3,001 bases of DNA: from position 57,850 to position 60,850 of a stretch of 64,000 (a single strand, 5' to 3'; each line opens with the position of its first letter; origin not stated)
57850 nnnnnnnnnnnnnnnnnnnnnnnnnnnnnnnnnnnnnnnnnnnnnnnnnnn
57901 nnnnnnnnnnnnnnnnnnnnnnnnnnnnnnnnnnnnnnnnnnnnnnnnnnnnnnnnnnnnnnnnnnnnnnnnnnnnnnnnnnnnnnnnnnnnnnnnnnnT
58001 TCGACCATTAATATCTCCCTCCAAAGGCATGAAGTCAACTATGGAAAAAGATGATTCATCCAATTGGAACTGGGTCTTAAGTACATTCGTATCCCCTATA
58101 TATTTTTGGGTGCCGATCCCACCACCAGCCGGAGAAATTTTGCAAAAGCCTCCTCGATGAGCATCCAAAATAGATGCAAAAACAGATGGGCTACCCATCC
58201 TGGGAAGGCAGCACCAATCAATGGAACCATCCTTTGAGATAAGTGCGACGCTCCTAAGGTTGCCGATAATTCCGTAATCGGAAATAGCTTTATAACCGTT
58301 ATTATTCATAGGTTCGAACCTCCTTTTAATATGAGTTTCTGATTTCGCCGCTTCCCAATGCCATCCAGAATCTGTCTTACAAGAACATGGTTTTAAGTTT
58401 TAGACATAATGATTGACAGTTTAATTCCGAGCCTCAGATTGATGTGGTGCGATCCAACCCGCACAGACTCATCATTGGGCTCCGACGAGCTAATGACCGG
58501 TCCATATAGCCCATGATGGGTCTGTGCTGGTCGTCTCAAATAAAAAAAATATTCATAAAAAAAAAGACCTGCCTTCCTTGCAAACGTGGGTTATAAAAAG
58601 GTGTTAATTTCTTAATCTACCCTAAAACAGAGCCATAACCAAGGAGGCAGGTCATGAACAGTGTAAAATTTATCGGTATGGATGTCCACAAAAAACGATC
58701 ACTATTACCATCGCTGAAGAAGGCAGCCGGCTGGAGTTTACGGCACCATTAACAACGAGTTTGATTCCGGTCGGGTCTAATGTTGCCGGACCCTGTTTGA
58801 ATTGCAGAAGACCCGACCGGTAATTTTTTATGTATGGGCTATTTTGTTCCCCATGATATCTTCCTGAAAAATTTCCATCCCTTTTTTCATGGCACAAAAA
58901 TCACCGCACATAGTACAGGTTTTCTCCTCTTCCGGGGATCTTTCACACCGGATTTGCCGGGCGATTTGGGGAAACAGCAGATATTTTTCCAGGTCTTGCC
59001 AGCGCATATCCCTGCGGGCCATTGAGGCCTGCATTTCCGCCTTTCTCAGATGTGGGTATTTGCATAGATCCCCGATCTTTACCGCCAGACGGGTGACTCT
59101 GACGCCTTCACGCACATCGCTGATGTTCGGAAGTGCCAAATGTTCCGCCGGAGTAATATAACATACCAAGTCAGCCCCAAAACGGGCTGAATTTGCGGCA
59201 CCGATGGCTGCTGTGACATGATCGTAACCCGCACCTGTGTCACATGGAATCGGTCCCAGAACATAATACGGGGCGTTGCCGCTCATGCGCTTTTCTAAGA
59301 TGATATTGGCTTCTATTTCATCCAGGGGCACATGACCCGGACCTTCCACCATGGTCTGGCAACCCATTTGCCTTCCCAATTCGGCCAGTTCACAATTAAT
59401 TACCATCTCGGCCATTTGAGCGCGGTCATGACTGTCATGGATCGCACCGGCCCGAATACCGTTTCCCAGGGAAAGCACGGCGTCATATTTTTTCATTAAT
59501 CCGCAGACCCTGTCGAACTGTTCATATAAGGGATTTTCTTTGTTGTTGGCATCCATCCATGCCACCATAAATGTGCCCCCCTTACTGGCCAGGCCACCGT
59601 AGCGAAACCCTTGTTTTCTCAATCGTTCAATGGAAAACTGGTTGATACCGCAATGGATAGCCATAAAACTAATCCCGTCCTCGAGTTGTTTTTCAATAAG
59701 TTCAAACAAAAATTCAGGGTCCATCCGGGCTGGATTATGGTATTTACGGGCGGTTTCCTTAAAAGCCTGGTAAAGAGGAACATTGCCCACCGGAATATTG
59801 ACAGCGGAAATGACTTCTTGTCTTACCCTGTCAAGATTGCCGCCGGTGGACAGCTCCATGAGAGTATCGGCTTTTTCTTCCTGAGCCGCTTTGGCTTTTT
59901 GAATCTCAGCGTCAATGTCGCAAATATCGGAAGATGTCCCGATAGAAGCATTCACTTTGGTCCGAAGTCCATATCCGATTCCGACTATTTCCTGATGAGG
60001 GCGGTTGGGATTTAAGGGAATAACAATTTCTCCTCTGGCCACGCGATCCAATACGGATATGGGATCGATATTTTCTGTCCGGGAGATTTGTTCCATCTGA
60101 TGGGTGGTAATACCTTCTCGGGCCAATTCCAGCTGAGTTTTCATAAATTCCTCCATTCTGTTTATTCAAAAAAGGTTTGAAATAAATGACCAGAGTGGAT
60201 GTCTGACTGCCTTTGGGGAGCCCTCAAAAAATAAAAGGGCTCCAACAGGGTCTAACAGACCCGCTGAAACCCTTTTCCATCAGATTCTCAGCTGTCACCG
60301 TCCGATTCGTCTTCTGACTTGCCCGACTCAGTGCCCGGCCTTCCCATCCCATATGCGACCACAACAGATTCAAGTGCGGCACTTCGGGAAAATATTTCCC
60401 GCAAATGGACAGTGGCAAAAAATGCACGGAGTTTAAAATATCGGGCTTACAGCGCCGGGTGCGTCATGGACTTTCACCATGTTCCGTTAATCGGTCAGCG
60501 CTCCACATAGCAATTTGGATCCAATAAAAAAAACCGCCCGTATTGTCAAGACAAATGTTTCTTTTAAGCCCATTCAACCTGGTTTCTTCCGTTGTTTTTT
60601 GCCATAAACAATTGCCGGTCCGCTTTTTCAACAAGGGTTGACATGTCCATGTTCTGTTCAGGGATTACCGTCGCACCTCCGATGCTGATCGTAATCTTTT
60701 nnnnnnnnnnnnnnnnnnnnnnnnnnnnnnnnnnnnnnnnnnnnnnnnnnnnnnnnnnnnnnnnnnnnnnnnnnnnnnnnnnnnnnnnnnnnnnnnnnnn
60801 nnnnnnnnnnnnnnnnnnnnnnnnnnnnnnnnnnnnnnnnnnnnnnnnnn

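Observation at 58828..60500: ThiC homologue controlled by a cobalamin riboswitch: likely anaerobic benzimidazole (B12 lower ligand) synthase BzaF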

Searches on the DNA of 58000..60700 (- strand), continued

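Call 54: search_rna_families(source=L082, threshold=gathering)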
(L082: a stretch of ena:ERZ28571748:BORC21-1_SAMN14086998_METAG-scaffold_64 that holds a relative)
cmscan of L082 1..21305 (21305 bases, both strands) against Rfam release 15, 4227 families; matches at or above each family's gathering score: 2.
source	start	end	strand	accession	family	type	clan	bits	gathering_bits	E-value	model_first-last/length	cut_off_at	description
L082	9750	9918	+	RF00174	Cobalamin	Cis-reg; riboswitch;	CL00101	81.6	31.5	5e-19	1-189/189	no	Cobalamin riboswitch aptamer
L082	6998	7103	-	RF00059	TPP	Cis-reg; riboswitch;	-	75.1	54.3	1.9e-13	1-105/105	no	TPP riboswitch aptamer (THI element)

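Call 74: search_rna_families(source=L086, threshold=gathering)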
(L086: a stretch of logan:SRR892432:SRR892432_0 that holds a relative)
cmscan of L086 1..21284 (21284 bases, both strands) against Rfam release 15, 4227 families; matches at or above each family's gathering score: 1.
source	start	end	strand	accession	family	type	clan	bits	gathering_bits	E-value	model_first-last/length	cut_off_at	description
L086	9831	9938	+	RF00059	TPP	Cis-reg; riboswitch;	-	74.2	54.3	3.2e-13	1-105/105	no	TPP riboswitch aptamer (THI element)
